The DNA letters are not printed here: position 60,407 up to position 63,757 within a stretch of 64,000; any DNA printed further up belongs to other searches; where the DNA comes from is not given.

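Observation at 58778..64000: HydABC-type [FeFe]-hydrogenase in which the NuoF-like subunit is fused to a full GltD/NfnB-type NAD(P)H oxidoreductase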

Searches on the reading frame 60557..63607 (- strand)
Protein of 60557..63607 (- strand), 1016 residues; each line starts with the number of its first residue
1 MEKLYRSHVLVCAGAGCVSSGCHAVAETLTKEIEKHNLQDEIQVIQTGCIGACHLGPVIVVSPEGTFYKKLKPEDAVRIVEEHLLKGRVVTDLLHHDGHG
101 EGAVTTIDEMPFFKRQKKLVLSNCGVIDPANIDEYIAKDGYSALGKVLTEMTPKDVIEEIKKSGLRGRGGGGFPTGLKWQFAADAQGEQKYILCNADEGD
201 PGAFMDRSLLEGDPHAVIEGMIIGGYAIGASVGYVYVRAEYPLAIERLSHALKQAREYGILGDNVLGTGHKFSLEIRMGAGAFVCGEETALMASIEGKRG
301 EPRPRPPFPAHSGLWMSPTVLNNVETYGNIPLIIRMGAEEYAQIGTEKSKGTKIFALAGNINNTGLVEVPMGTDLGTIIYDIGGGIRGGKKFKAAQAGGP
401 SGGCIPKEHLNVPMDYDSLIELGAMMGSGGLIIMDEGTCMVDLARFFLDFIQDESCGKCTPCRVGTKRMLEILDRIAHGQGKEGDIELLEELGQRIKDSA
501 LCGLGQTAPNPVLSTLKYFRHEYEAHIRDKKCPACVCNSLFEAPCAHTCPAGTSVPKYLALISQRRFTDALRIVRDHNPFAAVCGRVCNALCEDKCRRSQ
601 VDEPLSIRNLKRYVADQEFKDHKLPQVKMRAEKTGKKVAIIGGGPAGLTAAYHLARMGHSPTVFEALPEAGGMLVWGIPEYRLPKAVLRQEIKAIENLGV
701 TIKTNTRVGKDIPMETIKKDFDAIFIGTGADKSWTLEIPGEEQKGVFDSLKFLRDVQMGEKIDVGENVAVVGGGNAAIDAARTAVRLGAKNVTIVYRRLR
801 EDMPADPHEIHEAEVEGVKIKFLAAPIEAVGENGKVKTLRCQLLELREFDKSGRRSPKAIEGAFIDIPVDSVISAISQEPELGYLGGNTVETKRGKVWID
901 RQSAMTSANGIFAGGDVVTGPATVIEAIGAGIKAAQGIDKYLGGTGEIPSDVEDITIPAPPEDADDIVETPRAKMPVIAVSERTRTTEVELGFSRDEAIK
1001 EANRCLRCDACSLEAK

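Call 3: search_protein_families(library=pfam, proteins=[window:60557-63607:-], max_evalue=0.01)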
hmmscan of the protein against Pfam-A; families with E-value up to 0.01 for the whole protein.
window:60557-63607:- (1016 aa): 20 families
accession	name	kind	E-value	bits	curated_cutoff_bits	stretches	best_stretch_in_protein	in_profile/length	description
PF01512.22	Complex1_51K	-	1e-45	155.8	31.2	1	160-331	1-149/150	Nuo51 FMN-binding domain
PF10589.14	NADH_4Fe-4S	-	8.8e-37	125.3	23.5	1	442-526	1-85/85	NADH-ubiquinone oxidoreductase-F iron-sulfur binding region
PF07992.20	Pyr_redox_2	-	3.3e-30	105.9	26.1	1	636-931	1-291/291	Pyridine nucleotide-disulphide oxidoreductase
PF14691.11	Fer4_20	-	9e-23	80.7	25.8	1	529-621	21-111/113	Dihydroprymidine dehydrogenase domain II, 4Fe-4S cluster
PF13738.12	Pyr_redox_3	-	8.9e-11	42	30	1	723-807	127-206/305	Pyridine nucleotide-disulphide oxidoreductase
PF01257.25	2Fe-2S_thioredx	-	8.9e-09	35.8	24.8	1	6-82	65-143/145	Thioredoxin-like [2Fe-2S] ferredoxin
PF01266.30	DAO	-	1.7e-08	34.9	27.9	1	637-671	1-35/353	FAD dependent oxidoreductase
PF12831.13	FAD_oxidored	-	2e-08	34.4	27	1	638-677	2-41/416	FAD dependent oxidoreductase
PF00070.33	Pyr_redox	-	2.6e-08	34.7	22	2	767-838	1-76/82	Pyridine nucleotide-disulphide oxidoreductase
PF13450.12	NAD_binding_8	-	5.9e-08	33.3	21.9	1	640-673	1-34/68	NAD(P)-binding Rossmann-like domain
PF01593.30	Amino_oxidase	-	2.1e-06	27.8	19.8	1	646-672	2-28/443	Flavin containing amine oxidoreductase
PF01134.28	GIDA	-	2.4e-06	27.3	22.1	1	637-666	1-30/391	Glucose inhibited division protein A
PF01262.27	AlaDh_PNT_C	-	2.6e-06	27.4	23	0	767-796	30-58/214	Alanine dehydrogenase/PNT, C-terminal domain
PF00890.30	FAD_binding_2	-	3.1e-05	23.8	20.4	1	638-676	2-40/414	FAD binding domain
PF03486.20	HI0933_like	-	0.0001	22.3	50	1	637-671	2-36/244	HI0933-like protein Rossmann domain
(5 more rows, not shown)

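Call 4: search_protein_families(library=ncbifam, proteins=[window:60557-63607:-], max_evalue=0.001)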
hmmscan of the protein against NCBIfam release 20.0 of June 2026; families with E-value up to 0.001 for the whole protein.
window:60557-63607:- (1016 aa): 73 families (the best 25 are shown)
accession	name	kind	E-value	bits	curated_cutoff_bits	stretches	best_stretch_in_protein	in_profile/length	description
NF009410.0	PRK12771.1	subfamily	3.9e-159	530.9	516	1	496-1011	4-514/566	NAD(P)-binding protein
TIGR01959.1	nuoF_fam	equivalog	5.2e-153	509.3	558.65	1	129-527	11-410/410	NADH-quinone oxidoreductase subunit NuoF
NF009454.0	PRK12814.1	equivalog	2.1e-140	469.2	916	1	542-1010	101-574/657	putative NADPH-dependent glutamate synthase small subunit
NF009414.0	PRK12778.1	equivalog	1.9e-121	406.7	1103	2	537-942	331-749/752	bifunctional dihydroorotate dehydrogenase B NAD binding subunit/NADPH-dependent glutamate synthase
NF008436.0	PRK11278.1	equivalog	4.1e-119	398.4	749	1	128-531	23-430/448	NADH-quinone oxidoreductase subunit NuoF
NF010120.0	PRK13596.1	equivalog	1.2e-117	393.1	389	1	145-531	32-421/433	NADH-quinone oxidoreductase subunit NuoF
TIGR01316.1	gltA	equivalog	2.4e-109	366.1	471.75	1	526-942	19-449/449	NADPH-dependent glutamate synthase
NF010590.0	PRK13984.1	equivalog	3.5e-109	365.7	946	2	544-943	197-607/611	putative oxidoreductase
TIGR03315.1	Se_ygfK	equivalog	2.1e-97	326.7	835.3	1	520-1010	426-888/1012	putative selenate reductase subunit YgfK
TIGR01318.1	gltD_gamma_fam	subfamily_domain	1e-89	301.3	482.95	1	532-943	37-466/467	glutamate synthase, small subunit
NF009408.0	PRK12769.1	equivalog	1.4e-86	291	1003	1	527-943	222-652/659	formate-dependent uric acid utilization protein AegA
NF009413.0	PRK12775.1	equivalog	2.3e-85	287.3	1895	1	536-957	332-769/1006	putative trifunctional 2-polyprenylphenol hydroxylase/glutamate synthase subunit beta/ferritin domain-containing protein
NF009409.0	PRK12770.1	subfamily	3.4e-73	246.8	343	1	628-944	11-352/360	putative glutamate synthase subunit beta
NF009415.0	PRK12779.1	equivalog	5.9e-73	246.2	1519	1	527-940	188-624/944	putative bifunctional glutamate synthase subunit beta/2-polyprenylphenol hydroxylase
TIGR01317.1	GOGAT_sm_gam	subfamily_domain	2.3e-68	231.2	447.7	1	531-949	46-485/485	glutamate synthase small subunit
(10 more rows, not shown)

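Call 5: find_homologous_proteins(query=window:60557-63607:-, max_evalue=1e-10)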
Query window:60557-63607:- (1016 aa): 8000 proteins with E <= 1e-10 among 8000 candidates; the best 120 are listed.
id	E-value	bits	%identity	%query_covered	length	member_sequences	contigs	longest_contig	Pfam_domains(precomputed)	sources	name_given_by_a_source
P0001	0.0e+0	2159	93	99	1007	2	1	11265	PF13450.13,PF07992.21,PF00070.34,PF01257.26,PF01134.29,PF12831.14,PF01266.31,PF10589.15,PF14691.12,PF00890.31,PF13738.13,PF01262.28,PF01512.23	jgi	-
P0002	0.0e+0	2022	85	100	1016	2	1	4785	PF01266.31,PF10589.15,PF01593.31,PF13450.13,PF14691.12,PF07992.21,PF00070.34,PF13738.13,PF01257.26,PF01512.23,PF12831.14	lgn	-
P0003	0.0e+0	2014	85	100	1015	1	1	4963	PF13450.13,PF07992.21,PF00070.34,PF01257.26,PF01134.29,PF12831.14,PF01266.31,PF10589.15,PF01593.31,PF14691.12,PF13738.13,PF01262.28,PF01512.23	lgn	-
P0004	0.0e+0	2005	85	100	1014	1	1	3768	PF13450.13,PF07992.21,PF00070.34,PF01257.26,PF01134.29,PF12831.14,PF01266.31,PF10589.15,PF01593.31,PF14691.12,PF13738.13,PF01262.28,PF01512.23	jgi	jgi:NADH-quinone oxidoreductase subunit F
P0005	0.0e+0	1967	83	100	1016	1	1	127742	PF13450.13,PF07992.21,PF00070.34,PF01257.26,PF01134.29,PF12831.14,PF01266.31,PF10589.15,PF01593.31,PF14691.12,PF13738.13,PF01512.23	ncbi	-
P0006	0.0e+0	1964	83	100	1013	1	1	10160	PF13450.13,PF07992.21,PF00070.34,PF01257.26,PF01134.29,PF12831.14,PF01266.31,PF10589.15,PF01593.31,PF14691.12,PF00890.31,PF13738.13,PF01262.28,PF01512.23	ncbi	-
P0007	0.0e+0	1929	81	100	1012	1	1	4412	PF13450.13,PF07992.21,PF00070.34,PF03486.21,PF01257.26,PF01134.29,PF12831.14,PF01946.24,PF01266.31,PF10589.15,PF01593.31,PF14691.12,PF00890.31,PF13738.13,PF01262.28,PF01512.23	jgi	jgi:NADH-quinone oxidoreductase subunit F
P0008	0.0e+0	1925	81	100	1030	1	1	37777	PF01266.31,PF10589.15,PF13450.13,PF14691.12,PF07992.21,PF00070.34,PF13738.13,PF01257.26,PF01512.23,PF12831.14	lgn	-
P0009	0.0e+0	1923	81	100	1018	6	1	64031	PF13450.13,PF07992.21,PF00070.34,PF01257.26,PF01134.29,PF12831.14,PF01266.31,PF10589.15,PF01593.31,PF14691.12,PF13738.13,PF01262.28,PF01512.23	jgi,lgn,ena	-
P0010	0.0e+0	1905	80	100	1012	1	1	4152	PF13450.13,PF07992.21,PF00070.34,PF01257.26,PF12831.14,PF01266.31,PF10589.15,PF01593.31,PF14691.12,PF00890.31,PF13738.13,PF01262.28,PF01512.23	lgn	-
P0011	0.0e+0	1889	79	100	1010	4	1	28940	PF13450.13,PF07992.21,PF00070.34,PF01257.26,PF12831.14,PF01266.31,PF10589.15,PF01593.31,PF14691.12,PF00890.31,PF13738.13,PF01512.23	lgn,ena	-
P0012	0.0e+0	1887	79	100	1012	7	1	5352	PF13450.13,PF07992.21,PF00070.34,PF01257.26,PF01134.29,PF12831.14,PF01266.31,PF10589.15,PF01593.31,PF14691.12,PF13738.13,PF01512.23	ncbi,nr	ncbi:MAG: NADH-quinone oxidoreductase subunit NuoF [Armatimonadetes bacterium]|nr:NADH-quinone oxido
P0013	0.0e+0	1886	79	100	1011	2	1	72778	PF13241.13,PF13450.13,PF07992.21,PF00070.34,PF01257.26,PF12831.14,PF01266.31,PF10589.15,PF01593.31,PF14691.12,PF00890.31,PF13738.13,PF01512.23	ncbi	-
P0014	0.0e+0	1880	80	100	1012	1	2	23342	PF13450.13,PF07992.21,PF00070.34,PF01257.26,PF01134.29,PF12831.14,PF01266.31,PF10589.15,PF01593.31,PF14691.12,PF00890.31,PF13738.13,PF01262.28,PF01512.23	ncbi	-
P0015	0.0e+0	1877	80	100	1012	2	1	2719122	PF13450.13,PF07992.21,PF00070.34,PF01257.26,PF12831.14,PF01266.31,PF10589.15,PF01593.31,PF14691.12,PF00890.31,PF13738.13,PF01512.23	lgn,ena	-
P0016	0.0e+0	1874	79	99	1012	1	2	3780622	PF13450.13,PF07992.21,PF00070.34,PF03486.21,PF01257.26,PF12831.14,PF01266.31,PF10589.15,PF14691.12,PF00890.31,PF13738.13,PF01262.28,PF01512.23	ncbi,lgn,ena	-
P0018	0.0e+0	1865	78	100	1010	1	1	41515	PF01266.31,PF10589.15,PF13450.13,PF14691.12,PF07992.21,PF00070.34,PF13738.13,PF01257.26,PF01512.23,PF12831.14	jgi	jgi:NADH-quinone oxidoreductase subunit F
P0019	0.0e+0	1852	78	100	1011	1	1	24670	PF13450.13,PF07992.21,PF00070.34,PF01257.26,PF01134.29,PF12831.14,PF01266.31,PF10589.15,PF01593.31,PF14691.12,PF00890.31,PF13738.13,PF01512.23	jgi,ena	-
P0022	0.0e+0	1840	79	99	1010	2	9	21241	PF13450.13,PF07992.21,PF00070.34,PF01257.26,PF01134.29,PF12831.14,PF01266.31,PF10589.15,PF01593.31,PF14691.12,PF13738.13,PF01262.28,PF01512.23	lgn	-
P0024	0.0e+0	1830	78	100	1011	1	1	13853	PF13450.13,PF07992.21,PF00070.34,PF01257.26,PF01134.29,PF12831.14,PF01266.31,PF10589.15,PF01593.31,PF14691.12,PF00890.31,PF13738.13,PF01262.28,PF01512.23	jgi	jgi:NADH-quinone oxidoreductase subunit F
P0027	0.0e+0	1726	73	100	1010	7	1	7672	PF13450.13,PF07992.21,PF00070.34,PF01257.26,PF01134.29,PF12831.14,PF01266.31,PF10589.15,PF01593.31,PF14691.12,PF00890.31,PF13738.13,PF01262.28,PF01512.23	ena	-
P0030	0.0e+0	1669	72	99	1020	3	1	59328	PF13450.13,PF07992.21,PF00070.34,PF01257.26,PF12831.14,PF01946.24,PF01266.31,PF10589.15,PF14691.12,PF00890.31,PF13738.13,PF01262.28,PF01512.23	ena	-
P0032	0.0e+0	1665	71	99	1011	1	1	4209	PF13241.13,PF13450.13,PF07992.21,PF00070.34,PF01257.26,PF01134.29,PF12831.14,PF01946.24,PF10531.16,PF01266.31,PF10589.15,PF01593.31,PF14691.12,PF13738.13,PF01262.28,PF01512.23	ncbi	-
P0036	0.0e+0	1653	71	99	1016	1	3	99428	PF13450.13,PF07992.21,PF00070.34,PF01257.26,PF12831.14,PF01946.24,PF10531.16,PF01266.31,PF10589.15,PF14691.12,PF00890.31,PF13738.13,PF01512.23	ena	-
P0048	0.0e+0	1619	69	100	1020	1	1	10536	PF13450.13,PF07992.21,PF00070.34,PF01257.26,PF12831.14,PF01946.24,PF01266.31,PF10589.15,PF14691.12,PF00890.31,PF13738.13,PF01512.23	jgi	-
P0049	0.0e+0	1618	69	99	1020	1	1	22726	PF13450.13,PF07992.21,PF00070.34,PF01257.26,PF12831.14,PF01946.24,PF01266.31,PF10589.15,PF14691.12,PF00890.31,PF13738.13,PF01512.23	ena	-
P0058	0.0e+0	1602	69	99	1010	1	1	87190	PF01946.24,PF01266.31,PF10589.15,PF13450.13,PF14691.12,PF07992.21,PF00070.34,PF13738.13,PF01512.23,PF12831.14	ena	-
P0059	0.0e+0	1602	69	99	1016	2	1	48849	PF13450.13,PF07992.21,PF00070.34,PF01257.26,PF12831.14,PF01946.24,PF10531.16,PF01266.31,PF10589.15,PF14691.12,PF13738.13,PF01512.23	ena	-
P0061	0.0e+0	1600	69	99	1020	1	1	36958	PF13241.13,PF13450.13,PF07992.21,PF00070.34,PF01257.26,PF12831.14,PF01946.24,PF01266.31,PF10589.15,PF14691.12,PF00890.31,PF13738.13,PF01512.23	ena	-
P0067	0.0e+0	1412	63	99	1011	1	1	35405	PF13450.13,PF07992.21,PF00070.34,PF01257.26,PF12831.14,PF01946.24,PF01266.31,PF10589.15,PF01593.31,PF14691.12,PF00890.31,PF13738.13,PF01262.28,PF01512.23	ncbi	ncbi:MAG: NADH-quinone oxidoreductase subunit NuoF [Chloroflexota bacterium]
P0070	0.0e+0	1400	63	99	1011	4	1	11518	PF13241.13,PF13450.13,PF07992.21,PF00070.34,PF01257.26,PF12831.14,PF01946.24,PF01266.31,PF10589.15,PF01593.31,PF14691.12,PF13738.13,PF01262.28,PF01512.23,PF01488.27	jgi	-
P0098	0.0e+0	1369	62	99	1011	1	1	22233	PF01266.31,PF10589.15,PF01593.31,PF13450.13,PF14691.12,PF07992.21,PF00070.34,PF13738.13,PF01257.26,PF01512.23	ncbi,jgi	ncbi:MAG TPA: NADH-quinone oxidoreductase subunit NuoF [Bacillota bacterium]|jgi:NADH-quinone oxidor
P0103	0.0e+0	1367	60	99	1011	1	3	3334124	PF13450.13,PF07992.21,PF00070.34,PF01257.26,PF12831.14,PF01946.24,PF01266.31,PF10589.15,PF01593.31,PF14691.12,PF13738.13,PF01262.28,PF01512.23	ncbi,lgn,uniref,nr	ncbi:NADH-quinone oxidoreductase subunit F [Thermanaeromonas toyohensis ToBE]|uniref:NADH-quinone ox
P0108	0.0e+0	1363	61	99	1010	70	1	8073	PF13450.13,PF07992.21,PF00070.34,PF03486.21,PF01257.26,PF01134.29,PF01494.26,PF12831.14,PF01946.24,PF10531.16,PF01266.31,PF10589.15,PF01593.31,PF14691.12,PF00890.31,PF13738.13,PF01262.28,PF01512.23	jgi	jgi:NADH-quinone oxidoreductase subunit F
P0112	0.0e+0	1360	60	99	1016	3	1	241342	PF13450.13,PF07992.21,PF00070.34,PF01257.26,PF01134.29,PF12831.14,PF01946.24,PF10531.16,PF10589.15,PF14691.12,PF13738.13,PF01512.23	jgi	jgi:NADH-quinone oxidoreductase subunit F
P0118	0.0e+0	1356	60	99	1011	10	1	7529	PF13241.13,PF06999.18,PF13450.13,PF07992.21,PF00070.34,PF01257.26,PF12831.14,PF01946.24,PF10531.16,PF01266.31,PF10589.15,PF01593.31,PF14691.12,PF13738.13,PF01262.28,PF01512.23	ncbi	ncbi:MAG: NADH-quinone oxidoreductase subunit NuoF [Moorellaceae bacterium]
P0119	0.0e+0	1356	60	99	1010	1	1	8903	PF13241.13,PF13450.13,PF07992.21,PF00070.34,PF01257.26,PF12831.14,PF01946.24,PF10531.16,PF01266.31,PF10589.15,PF14691.12,PF13738.13,PF01262.28,PF01512.23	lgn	-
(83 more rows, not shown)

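Call 6: search_solved_structures(query=window:60557-63607:-, max_evalue=1e-10)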
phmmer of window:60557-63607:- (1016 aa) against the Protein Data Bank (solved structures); distinct sequences matched with E-value up to 1e-10: 80 (the best 60 are shown).
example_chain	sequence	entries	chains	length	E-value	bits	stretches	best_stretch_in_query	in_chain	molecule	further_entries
7q4v_B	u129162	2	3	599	2.2e-251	840.3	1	6-550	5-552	Iron hydrogenase HydB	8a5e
7t2r_B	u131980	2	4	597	3.9e-239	799.8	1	4-542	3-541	NiFe hydrogenase subunit B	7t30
8a6t_B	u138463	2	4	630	1.1e-208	698.9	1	8-541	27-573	Electron bifurcating hydrogenase subunit HydB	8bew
8oh5_B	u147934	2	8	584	6.2e-207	693.1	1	13-542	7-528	NAD-reducing hydrogenase subunit HoxF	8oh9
7q4w_B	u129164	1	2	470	6.2e-207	693.1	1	131-550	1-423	Iron hydrogenase HydB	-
9n5u_B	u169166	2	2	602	6.7e-207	693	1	17-543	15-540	NfnB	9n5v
9bov_B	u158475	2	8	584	1.9e-206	691.5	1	14-542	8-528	NADH dehydrogenase (Quinone)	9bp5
7p5h_B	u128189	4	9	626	8.3e-191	639.8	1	3-540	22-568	Fe-hydrogenase, subunit beta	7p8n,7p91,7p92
9mqx_B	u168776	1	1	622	6.4e-185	620.3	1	9-545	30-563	NADH:ubiquinone oxidoreductase, NADH-binding (51 kD) subunit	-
9bov_A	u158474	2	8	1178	2e-132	446.5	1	543-1010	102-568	Molybdopterin oxidoreductase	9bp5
6vw7_B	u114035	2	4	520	5.8e-126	425.1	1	18-523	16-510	NAD-dependent formate dehydrogenase beta subunit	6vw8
2fug_1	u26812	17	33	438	2.8e-121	409.6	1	122-531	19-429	NADH-quinone oxidoreductase chain 1 | NADH-QUINONE OXIDOREDUCTASE SUBUNIT 1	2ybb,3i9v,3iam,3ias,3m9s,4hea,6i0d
6tg9_B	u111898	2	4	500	1.8e-118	400.3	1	103-523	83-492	Formate dehydrogenase subunit beta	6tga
9n5u_A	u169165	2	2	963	9.5e-118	397.9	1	543-947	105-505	NfnA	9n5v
9wxb_C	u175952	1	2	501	2.1e-117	396.7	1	103-523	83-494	Formate dehydrogenase beta subunit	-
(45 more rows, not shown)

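Call 31: find_encoding_contigs(protein=P0016, flank=10000, max_places=2)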
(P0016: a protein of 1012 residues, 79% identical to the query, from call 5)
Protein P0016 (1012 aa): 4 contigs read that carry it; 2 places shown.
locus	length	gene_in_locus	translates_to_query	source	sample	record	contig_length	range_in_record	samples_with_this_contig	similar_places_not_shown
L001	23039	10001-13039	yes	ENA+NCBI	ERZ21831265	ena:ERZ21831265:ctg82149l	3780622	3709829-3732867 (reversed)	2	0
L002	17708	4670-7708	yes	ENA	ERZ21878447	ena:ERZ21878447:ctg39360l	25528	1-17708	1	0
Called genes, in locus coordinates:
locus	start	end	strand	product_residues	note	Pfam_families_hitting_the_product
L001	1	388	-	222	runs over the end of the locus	PF07963:N_methyl, PF07596:SBP_bac_10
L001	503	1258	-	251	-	PF06439:3keto-disac_hyd (weak), PF07589:PEP_exosort_dom (weak)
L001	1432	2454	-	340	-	PF04041:Glyco_hydro_130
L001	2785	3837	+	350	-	PF00356:LacI (faint), PF00532:Peripla_BP_1, PF13377:Peripla_BP_3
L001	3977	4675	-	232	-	PF02683:DsbD_TM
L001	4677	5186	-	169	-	PF13098:Thioredoxin_2, PF00085:Thioredoxin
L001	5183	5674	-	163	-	PF00085:Thioredoxin, PF13098:Thioredoxin_2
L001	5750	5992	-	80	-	PF13192:Thioredoxin_3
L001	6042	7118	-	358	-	PF03773:ArsP_1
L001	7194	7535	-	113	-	PF12840:HTH_20 (weak), PF01022:HTH_5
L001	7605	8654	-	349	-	PF01979:Amidohydro_1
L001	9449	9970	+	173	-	PF01257:2Fe-2S_thioredx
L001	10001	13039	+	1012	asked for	PF01257:2Fe-2S_thioredx, PF01512:Complex1_51K, PF10589:NADH_4Fe-4S, PF14691:Fer4_20, PF01266:DAO (weak), PF07992:Pyr_redox_2, PF12831:FAD_oxidored (weak), PF13450:NAD_binding_8, +5 more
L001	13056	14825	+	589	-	PF00111:Fer2, PF13510:Fer2_4, PF10588:NADH-G_4Fe-4S_3, PF12838:Fer4_7, PF14697:Fer4_21 (weak), PF22117:Fer4_Nqo3, PF02906:Fe_hyd_lg_C, PF02256:Fe_hyd_SSU, +4 more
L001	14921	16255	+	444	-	PF01512:Complex1_51K, PF10531:SLBB (faint), PF10589:NADH_4Fe-4S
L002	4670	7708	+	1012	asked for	PF01257:2Fe-2S_thioredx, PF01512:Complex1_51K, PF10589:NADH_4Fe-4S, PF14691:Fer4_20, PF01266:DAO (weak), PF07992:Pyr_redox_2, PF12831:FAD_oxidored (weak), PF13450:NAD_binding_8, +5 more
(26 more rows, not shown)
